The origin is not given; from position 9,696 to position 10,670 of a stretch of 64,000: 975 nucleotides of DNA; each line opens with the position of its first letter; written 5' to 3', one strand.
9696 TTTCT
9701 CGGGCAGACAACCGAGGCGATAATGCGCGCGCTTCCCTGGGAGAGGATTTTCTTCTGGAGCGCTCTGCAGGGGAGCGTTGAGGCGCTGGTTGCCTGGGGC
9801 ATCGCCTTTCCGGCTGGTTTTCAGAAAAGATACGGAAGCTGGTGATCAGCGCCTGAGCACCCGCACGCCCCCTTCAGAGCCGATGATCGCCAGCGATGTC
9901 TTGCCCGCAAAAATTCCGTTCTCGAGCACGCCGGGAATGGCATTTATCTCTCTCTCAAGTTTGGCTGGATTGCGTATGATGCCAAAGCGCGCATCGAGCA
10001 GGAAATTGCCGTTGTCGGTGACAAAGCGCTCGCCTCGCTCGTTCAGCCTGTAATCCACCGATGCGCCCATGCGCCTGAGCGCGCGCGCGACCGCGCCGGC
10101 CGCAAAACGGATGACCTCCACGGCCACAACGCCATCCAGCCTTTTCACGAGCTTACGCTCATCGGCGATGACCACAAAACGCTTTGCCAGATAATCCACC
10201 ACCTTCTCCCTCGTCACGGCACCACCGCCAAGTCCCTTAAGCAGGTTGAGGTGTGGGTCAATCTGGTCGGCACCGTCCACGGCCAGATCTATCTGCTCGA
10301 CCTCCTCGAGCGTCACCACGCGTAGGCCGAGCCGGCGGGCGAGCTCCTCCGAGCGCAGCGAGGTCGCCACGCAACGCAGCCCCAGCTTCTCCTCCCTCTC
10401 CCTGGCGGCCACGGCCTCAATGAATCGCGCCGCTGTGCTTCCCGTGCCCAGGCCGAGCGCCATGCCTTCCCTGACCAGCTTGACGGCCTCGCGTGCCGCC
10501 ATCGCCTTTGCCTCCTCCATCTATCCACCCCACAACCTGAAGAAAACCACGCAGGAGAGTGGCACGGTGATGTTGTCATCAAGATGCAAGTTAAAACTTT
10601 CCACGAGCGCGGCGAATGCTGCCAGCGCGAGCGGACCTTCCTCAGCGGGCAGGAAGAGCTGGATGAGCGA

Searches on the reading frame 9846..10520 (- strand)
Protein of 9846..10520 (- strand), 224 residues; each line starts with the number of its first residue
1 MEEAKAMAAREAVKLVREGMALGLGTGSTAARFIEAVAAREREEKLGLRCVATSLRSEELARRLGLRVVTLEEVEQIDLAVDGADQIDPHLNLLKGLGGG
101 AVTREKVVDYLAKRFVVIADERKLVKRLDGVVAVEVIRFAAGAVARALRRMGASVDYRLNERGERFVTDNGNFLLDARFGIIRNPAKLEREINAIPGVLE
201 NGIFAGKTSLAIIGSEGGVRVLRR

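Call 26: search_protein_families(library=pfam, proteins=[window:9846-10520:-], max_evalue=0.01)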
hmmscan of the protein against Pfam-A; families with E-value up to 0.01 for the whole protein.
window:9846-10520:- (224 aa): 2 families
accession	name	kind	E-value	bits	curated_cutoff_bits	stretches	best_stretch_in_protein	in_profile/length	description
PF06026.20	Rib_5-P_isom_A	-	1.2e-57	194.7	26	1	50-217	2-172/173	Ribose 5-phosphate isomerase A (phosphoriboisomerase A)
PF00455.28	DeoRC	-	0.00013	22.4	31.8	1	3-41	4-42/160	DeoR C terminal sensor domain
